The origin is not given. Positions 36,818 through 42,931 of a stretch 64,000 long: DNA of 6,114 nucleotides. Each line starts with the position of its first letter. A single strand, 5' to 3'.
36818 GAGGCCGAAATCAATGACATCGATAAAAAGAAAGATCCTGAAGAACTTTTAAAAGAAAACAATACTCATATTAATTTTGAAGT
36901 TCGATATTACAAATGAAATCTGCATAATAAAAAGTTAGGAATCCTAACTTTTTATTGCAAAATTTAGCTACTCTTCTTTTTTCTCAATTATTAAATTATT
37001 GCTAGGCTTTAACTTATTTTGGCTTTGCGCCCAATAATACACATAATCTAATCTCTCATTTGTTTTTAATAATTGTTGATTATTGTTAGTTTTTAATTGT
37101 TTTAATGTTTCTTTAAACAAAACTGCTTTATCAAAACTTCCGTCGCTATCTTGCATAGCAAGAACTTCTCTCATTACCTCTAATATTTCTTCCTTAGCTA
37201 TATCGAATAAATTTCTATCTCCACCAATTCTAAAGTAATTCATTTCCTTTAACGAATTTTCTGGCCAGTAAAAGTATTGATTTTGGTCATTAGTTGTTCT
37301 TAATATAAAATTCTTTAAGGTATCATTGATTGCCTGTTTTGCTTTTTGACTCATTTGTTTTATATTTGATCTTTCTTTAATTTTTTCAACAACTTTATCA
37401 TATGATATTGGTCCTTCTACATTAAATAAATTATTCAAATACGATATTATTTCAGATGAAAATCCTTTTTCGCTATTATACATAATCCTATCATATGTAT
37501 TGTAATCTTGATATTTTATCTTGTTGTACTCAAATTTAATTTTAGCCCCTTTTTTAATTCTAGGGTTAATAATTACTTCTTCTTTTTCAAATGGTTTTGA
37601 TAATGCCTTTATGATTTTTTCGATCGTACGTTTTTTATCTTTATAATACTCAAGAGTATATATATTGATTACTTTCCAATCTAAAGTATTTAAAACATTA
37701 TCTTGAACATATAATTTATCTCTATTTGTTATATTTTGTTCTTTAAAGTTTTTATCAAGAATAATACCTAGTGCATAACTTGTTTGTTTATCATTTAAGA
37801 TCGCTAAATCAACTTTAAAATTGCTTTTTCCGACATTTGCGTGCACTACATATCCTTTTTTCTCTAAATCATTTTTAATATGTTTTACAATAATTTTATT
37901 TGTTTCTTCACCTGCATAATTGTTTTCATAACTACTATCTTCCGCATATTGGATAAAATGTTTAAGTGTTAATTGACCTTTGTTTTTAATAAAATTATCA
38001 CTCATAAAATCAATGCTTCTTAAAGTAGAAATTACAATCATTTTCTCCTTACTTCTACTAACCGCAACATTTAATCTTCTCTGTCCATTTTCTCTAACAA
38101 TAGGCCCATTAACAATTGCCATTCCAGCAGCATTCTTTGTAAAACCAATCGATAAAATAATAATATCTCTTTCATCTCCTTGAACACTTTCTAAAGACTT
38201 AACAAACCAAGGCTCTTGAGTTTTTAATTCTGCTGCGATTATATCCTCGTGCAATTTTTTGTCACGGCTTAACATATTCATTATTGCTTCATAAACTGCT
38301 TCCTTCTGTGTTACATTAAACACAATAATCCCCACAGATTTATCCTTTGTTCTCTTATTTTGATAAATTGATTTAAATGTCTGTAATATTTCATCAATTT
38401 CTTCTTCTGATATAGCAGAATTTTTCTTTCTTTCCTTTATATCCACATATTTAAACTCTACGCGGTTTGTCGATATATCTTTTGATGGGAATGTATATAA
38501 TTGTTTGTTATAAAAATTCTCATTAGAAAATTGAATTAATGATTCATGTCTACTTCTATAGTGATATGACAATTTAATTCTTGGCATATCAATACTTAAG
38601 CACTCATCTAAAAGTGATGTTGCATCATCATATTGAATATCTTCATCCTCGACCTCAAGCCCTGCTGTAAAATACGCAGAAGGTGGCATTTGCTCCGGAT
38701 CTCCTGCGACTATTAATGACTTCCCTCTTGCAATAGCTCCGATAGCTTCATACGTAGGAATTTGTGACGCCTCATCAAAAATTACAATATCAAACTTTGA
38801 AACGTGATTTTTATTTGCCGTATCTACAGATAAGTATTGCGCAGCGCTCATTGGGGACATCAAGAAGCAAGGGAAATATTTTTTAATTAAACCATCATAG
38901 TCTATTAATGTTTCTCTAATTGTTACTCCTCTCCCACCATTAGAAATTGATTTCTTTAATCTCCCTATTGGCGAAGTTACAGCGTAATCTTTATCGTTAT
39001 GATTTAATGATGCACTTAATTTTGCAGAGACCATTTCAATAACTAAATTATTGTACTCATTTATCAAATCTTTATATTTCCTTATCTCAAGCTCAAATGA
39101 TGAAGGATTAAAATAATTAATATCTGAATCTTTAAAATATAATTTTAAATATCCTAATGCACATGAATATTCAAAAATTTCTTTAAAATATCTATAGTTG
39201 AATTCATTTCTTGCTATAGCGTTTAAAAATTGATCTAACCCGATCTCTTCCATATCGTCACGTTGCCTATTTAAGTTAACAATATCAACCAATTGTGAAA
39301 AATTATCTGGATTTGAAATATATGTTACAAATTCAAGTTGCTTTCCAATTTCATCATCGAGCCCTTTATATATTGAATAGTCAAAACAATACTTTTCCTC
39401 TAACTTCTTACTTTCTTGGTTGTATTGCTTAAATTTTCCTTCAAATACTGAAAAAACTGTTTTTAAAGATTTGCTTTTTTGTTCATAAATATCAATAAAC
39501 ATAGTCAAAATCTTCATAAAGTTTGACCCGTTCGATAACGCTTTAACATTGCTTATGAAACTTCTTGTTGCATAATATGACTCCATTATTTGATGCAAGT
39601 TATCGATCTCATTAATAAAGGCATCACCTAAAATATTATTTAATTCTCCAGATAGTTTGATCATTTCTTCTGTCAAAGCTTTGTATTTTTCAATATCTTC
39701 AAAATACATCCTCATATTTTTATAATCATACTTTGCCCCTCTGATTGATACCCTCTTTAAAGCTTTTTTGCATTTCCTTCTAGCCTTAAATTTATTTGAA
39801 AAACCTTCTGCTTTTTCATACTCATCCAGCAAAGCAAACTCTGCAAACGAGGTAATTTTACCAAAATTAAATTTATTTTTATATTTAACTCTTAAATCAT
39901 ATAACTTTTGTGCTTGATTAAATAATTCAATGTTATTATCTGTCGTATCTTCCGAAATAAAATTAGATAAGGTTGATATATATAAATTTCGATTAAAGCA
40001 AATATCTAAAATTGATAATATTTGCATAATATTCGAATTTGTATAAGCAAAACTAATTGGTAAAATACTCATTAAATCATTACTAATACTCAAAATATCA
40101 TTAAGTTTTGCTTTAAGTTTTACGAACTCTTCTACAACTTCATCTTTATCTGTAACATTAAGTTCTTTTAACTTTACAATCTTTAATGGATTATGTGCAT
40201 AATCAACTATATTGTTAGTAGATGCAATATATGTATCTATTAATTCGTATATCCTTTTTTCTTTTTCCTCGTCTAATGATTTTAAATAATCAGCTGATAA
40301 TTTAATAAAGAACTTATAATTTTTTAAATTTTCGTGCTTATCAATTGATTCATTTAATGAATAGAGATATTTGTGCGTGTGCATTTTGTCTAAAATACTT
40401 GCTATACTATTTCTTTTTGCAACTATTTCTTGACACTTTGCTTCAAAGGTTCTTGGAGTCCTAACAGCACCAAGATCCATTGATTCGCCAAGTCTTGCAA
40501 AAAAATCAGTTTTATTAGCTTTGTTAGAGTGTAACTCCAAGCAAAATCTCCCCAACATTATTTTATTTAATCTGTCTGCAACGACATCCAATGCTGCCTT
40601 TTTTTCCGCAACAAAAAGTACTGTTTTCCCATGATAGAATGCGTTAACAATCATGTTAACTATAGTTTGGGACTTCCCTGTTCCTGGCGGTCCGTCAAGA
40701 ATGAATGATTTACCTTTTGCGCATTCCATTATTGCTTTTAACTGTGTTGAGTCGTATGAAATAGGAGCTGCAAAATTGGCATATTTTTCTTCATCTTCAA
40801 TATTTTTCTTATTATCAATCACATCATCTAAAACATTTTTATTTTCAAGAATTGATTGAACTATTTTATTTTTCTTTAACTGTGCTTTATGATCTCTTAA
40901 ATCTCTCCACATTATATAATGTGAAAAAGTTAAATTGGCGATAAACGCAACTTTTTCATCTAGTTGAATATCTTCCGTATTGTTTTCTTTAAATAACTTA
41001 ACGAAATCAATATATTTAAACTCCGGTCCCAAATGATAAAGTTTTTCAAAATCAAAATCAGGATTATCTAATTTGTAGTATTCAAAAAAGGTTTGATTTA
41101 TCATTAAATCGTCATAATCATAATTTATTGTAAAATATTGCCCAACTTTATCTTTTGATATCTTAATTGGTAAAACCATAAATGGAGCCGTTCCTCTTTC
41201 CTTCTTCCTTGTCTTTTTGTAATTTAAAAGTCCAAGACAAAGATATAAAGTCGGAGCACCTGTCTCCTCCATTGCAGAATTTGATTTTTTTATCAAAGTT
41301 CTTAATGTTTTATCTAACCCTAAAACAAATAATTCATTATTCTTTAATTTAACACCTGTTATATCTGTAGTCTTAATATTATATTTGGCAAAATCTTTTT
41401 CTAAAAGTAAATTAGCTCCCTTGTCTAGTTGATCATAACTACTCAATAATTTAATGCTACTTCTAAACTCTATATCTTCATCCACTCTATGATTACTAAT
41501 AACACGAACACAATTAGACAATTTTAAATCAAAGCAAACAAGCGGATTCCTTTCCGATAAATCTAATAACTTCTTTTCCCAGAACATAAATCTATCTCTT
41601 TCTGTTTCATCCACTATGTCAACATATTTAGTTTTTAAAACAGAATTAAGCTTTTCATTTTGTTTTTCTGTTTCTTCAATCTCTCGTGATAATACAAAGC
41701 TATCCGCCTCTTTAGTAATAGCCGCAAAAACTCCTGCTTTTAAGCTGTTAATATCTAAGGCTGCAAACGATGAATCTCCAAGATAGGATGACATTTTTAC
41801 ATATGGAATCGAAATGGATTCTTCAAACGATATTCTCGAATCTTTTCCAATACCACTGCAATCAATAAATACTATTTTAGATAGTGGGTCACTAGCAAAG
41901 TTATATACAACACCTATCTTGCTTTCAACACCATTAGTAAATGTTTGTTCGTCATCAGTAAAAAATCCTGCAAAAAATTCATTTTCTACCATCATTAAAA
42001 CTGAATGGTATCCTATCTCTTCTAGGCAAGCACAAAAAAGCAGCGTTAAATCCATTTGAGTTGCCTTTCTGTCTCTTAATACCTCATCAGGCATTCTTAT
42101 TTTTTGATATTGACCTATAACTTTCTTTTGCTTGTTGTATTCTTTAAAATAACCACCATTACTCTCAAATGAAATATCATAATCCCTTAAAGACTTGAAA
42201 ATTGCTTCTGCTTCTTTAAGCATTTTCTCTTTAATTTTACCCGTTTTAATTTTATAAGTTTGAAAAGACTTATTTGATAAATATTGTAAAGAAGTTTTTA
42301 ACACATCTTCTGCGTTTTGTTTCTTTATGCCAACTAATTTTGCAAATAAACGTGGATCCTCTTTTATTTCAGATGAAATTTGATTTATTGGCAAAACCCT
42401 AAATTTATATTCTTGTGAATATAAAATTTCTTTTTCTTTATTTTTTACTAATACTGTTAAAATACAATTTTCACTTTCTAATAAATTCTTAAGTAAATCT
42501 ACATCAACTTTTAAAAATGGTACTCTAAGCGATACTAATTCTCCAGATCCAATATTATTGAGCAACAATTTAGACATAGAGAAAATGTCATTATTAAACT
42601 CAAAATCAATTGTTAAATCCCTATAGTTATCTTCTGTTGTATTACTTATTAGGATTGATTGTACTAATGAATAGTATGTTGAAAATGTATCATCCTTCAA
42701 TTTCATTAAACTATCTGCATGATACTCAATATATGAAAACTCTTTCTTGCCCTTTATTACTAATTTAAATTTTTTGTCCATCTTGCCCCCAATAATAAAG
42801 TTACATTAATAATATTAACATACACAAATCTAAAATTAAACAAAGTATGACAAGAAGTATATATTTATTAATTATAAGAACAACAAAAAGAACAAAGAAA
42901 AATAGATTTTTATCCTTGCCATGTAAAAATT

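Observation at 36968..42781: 1,937-aa DUF4011 / SF1 helicase / Vsr-like / DUF3320 protein with an unexplained N-terminal module of about 390 aa, next to a tRNA cluster: candidate single-gene anti-phage system (Hhe-like variant)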

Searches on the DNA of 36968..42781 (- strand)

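Call 51: search_dna_similar(query=L045:8001-13404:+, collection=ecoli_genomes, mode=near, max_rows=10)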
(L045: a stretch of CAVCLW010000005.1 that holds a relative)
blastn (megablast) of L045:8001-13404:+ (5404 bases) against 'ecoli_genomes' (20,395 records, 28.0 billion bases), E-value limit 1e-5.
No match.

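Call 52: search_dna_similar(query=L053:9800-13472:+, collection=ecoli_genomes, mode=distant, max_rows=10)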
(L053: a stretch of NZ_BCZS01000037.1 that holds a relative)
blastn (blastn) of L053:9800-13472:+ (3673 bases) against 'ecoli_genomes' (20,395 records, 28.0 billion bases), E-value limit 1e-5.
No match.
